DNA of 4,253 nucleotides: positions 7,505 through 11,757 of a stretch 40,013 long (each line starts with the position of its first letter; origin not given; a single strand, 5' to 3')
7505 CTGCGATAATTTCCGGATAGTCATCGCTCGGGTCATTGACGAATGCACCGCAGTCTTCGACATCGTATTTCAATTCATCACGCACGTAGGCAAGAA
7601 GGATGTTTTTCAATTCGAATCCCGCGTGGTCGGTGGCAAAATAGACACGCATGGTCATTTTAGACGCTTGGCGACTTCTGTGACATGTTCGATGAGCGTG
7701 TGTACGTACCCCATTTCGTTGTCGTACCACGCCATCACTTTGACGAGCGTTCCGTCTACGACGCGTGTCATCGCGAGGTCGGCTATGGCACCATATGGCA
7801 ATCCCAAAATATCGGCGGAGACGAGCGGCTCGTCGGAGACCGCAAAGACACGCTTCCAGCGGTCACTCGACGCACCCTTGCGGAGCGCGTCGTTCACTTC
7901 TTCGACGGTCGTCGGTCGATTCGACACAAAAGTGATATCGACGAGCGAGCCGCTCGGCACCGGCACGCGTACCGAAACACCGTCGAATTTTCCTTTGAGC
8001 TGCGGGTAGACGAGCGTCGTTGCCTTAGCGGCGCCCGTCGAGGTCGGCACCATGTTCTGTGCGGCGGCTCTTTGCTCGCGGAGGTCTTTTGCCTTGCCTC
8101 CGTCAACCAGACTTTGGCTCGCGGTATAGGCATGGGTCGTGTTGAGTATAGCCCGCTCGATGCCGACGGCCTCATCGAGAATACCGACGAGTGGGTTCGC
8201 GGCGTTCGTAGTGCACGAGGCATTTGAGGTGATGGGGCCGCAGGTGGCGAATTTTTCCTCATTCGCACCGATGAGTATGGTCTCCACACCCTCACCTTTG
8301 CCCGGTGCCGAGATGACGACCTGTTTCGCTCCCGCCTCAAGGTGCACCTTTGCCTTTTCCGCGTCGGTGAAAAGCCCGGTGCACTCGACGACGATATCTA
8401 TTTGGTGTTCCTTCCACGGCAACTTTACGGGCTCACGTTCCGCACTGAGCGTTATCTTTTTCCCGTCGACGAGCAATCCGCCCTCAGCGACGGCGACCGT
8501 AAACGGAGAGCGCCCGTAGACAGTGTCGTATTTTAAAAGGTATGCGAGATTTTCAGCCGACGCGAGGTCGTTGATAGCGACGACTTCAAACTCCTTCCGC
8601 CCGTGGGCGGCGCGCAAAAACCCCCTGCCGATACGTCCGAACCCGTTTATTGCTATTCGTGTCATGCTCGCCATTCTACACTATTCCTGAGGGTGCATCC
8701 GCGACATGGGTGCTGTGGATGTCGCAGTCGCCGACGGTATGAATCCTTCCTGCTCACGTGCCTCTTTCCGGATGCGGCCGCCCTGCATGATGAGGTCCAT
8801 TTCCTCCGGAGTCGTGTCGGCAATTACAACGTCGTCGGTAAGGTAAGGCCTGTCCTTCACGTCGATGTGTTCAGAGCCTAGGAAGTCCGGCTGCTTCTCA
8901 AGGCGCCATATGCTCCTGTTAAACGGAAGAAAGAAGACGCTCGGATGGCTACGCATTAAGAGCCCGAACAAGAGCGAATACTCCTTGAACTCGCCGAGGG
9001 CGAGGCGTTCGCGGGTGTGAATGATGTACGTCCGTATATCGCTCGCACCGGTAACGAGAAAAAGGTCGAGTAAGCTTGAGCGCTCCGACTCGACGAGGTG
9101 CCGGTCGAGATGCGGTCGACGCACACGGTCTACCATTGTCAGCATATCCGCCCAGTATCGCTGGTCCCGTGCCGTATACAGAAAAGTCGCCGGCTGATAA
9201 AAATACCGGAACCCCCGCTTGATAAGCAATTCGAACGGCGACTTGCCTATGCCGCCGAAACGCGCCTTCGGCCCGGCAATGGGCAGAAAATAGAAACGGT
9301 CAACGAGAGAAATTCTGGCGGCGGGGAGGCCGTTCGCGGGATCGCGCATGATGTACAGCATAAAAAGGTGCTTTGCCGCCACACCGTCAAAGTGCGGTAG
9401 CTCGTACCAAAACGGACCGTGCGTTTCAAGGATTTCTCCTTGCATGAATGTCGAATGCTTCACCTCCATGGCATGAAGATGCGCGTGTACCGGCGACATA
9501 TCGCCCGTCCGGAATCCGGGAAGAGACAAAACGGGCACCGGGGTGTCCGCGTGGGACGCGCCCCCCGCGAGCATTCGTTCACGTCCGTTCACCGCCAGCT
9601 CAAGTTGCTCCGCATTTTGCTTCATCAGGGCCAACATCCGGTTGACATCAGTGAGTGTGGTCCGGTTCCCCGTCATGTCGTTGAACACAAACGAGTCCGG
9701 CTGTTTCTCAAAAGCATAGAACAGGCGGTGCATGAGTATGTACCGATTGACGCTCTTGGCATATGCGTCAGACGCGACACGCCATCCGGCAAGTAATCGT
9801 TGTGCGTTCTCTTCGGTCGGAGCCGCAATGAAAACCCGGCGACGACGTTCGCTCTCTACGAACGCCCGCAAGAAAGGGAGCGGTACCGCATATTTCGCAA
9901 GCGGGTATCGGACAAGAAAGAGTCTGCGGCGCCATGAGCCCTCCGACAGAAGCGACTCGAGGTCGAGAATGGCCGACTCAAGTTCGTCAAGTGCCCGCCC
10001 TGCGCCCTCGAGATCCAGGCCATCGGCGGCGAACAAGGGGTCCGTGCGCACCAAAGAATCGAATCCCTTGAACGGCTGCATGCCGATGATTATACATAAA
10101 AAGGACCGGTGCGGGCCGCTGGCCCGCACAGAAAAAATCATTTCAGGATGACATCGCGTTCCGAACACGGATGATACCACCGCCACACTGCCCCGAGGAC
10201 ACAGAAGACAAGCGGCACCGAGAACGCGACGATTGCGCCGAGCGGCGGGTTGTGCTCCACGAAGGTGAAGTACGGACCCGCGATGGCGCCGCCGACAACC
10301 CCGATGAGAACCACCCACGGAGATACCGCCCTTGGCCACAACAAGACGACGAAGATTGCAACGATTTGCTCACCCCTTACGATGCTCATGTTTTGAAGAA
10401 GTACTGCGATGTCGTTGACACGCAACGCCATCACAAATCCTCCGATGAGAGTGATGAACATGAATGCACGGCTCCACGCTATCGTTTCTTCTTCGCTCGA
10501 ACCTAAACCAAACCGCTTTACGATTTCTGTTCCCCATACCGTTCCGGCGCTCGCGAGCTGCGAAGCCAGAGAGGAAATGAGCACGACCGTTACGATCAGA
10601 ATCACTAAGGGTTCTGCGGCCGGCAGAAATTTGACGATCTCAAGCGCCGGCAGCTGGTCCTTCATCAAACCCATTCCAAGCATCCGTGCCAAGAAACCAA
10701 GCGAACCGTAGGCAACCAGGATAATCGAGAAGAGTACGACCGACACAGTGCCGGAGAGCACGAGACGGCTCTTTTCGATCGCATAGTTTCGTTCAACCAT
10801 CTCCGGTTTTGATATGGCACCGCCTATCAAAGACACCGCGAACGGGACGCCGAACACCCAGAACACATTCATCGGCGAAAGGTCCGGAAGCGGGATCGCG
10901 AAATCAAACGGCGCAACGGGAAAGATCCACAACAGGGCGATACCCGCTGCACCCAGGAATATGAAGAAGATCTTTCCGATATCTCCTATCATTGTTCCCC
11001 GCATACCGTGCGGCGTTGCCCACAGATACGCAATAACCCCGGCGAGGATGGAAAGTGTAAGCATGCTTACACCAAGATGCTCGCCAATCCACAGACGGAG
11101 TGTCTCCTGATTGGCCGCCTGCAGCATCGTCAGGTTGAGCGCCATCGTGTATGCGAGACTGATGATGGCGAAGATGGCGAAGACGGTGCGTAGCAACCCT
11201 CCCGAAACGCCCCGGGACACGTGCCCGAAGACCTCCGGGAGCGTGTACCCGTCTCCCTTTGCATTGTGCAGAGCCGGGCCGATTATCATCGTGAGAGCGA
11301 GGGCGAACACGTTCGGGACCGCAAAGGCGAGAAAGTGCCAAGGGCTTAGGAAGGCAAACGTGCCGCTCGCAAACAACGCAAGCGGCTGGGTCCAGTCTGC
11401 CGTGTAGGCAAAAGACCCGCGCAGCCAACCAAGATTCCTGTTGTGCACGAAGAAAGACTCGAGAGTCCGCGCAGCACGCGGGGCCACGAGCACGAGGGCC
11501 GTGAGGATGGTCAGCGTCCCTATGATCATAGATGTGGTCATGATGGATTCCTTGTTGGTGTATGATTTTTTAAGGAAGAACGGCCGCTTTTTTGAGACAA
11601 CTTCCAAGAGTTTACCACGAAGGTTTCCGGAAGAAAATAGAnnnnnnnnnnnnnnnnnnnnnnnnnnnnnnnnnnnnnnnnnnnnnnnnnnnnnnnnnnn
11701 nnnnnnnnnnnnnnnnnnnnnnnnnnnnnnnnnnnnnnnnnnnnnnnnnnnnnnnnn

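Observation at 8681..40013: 31-kb island built from repeated sets of paralogous genes with no known pathway match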

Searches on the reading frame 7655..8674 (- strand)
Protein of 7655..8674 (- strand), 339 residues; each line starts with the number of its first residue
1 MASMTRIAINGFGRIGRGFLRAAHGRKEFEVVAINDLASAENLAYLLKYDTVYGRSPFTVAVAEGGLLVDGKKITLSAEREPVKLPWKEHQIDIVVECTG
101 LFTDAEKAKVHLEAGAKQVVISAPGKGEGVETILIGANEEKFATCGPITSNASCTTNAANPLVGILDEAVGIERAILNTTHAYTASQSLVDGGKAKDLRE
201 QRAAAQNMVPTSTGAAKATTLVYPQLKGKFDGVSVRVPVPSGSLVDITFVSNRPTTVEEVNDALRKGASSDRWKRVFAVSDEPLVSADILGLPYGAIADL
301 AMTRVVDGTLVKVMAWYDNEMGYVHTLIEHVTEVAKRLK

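Call 96: list_cluster_members(proteins=[P0001, P0050, window:7655-8674:-])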
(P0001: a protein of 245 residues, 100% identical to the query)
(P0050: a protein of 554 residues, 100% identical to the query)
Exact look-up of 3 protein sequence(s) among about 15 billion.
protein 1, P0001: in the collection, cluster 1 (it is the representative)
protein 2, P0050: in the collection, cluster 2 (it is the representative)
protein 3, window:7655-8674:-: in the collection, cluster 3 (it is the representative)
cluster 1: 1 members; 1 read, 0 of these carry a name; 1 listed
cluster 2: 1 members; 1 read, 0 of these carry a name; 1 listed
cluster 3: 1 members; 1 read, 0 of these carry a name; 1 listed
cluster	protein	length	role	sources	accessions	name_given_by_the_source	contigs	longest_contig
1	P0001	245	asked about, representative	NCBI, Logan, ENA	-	-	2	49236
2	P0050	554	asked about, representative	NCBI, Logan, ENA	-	-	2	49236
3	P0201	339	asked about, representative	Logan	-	-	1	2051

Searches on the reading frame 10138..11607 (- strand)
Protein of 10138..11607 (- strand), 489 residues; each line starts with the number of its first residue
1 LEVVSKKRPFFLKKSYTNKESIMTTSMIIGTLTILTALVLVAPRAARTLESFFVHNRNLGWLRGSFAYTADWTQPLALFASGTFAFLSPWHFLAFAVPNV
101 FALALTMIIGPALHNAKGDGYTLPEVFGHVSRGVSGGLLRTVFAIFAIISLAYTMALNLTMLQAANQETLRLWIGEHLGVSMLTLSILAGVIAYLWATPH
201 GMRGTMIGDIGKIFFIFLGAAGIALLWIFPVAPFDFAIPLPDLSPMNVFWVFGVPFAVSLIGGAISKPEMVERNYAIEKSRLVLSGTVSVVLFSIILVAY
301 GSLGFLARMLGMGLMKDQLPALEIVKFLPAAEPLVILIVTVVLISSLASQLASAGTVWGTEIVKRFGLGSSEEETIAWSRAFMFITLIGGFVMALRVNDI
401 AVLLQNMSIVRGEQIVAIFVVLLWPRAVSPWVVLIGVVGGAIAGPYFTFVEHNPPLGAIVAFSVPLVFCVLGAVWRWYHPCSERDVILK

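Call 11: search_protein_families(library=pfam, max_evalue=0.1, proteins=[window:10138-11607:-])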
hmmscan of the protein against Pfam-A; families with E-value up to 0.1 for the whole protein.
window:10138-11607:- (489 aa): 0 families

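Call 12: search_protein_families(library=ncbifam, max_evalue=0.1, proteins=[window:10138-11607:-])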
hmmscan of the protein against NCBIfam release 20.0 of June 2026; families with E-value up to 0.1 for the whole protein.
window:10138-11607:- (489 aa): 0 families

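Call 54: search_solved_structures(query=window:10138-11541:-, max_evalue=10)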
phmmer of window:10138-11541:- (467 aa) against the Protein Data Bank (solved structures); distinct sequences matched with E-value up to 10: 0.

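Call 81: search_protein_families(library=pfam, max_evalue=10, proteins=[window:10138-11541:-])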
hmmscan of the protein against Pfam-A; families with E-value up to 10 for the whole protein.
window:10138-11541:- (467 aa): 0 families

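Call 84: search_solved_structures(query=A6, max_evalue=10)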
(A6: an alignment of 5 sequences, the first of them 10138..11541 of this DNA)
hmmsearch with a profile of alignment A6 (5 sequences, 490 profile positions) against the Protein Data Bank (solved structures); distinct sequences matched with E-value up to 10: 16.
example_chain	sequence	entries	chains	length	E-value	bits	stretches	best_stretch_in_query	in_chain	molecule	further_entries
9j7c_A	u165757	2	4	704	1.3e-16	63.6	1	10-433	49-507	Urea-proton symporter DUR3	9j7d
9x5u_A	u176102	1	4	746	1.6e-16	63.2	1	10-433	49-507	Urea-proton symporter DUR3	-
2xq2_B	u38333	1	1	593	3.9e-14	55.4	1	97-385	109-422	SODIUM/GLUCOSE COTRANSPORTER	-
2xq2_A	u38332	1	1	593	5.4e-14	54.9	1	11-385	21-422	SODIUM/GLUCOSE COTRANSPORTER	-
3dh4_A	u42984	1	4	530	1e-13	54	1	80-384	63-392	Sodium/glucose cotransporter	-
8j74_A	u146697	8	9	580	1.9e-13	53.1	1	26-404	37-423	High affinity choline transporter 1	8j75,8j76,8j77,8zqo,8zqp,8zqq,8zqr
9bfi_A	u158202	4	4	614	3.1e-13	52.4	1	26-404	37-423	High affinity choline transporter 1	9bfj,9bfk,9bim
9rws_A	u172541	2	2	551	9.3e-13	50.8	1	19-429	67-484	Solute carrier family 5 (High affinity choline transporter), member 7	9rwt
9vim_A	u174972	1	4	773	1.1e-12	50.6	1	11-432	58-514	Urea-proton symporter DUR3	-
26va_A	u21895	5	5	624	3.3e-09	39.1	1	10-393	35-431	Sodium-dependent multivitamin transporter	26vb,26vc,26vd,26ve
7wmv_A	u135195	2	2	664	6.1e-08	34.9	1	306-448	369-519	Sodium/glucose cotransporter 1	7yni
8hb0_A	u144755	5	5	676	7.8e-07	31.3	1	307-451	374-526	Sodium/glucose cotransporter 2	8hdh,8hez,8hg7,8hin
7vsi_A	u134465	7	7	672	8.1e-07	31.2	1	307-451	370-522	Sodium/glucose cotransporter 2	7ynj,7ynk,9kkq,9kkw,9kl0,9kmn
7sl8_A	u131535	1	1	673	7.1e-06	28.1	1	305-431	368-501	Sodium/glucose cotransporter 1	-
7sla_A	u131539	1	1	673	7.1e-06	28.1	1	305-431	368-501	Sodium/glucose cotransporter 1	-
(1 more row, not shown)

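Call 85: search_protein_families(library=pfam, alignment_id=A6, max_evalue=1)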
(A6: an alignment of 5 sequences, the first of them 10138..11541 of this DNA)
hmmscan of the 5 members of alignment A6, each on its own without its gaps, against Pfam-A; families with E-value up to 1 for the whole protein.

A. member 1, window:10138-11541:- (467 aa): 0 families

B. families by the number of members that match (of 5 scanned): 3 families
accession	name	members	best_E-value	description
PF00474.23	SSF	3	5.3e-15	Sodium:solute symporter family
PF18442.6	G2BR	1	0.42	E3 gp78 Ube2g2-binding region (G2BR)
PF15086.11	UPF0542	1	0.66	Uncharacterised protein family UPF0542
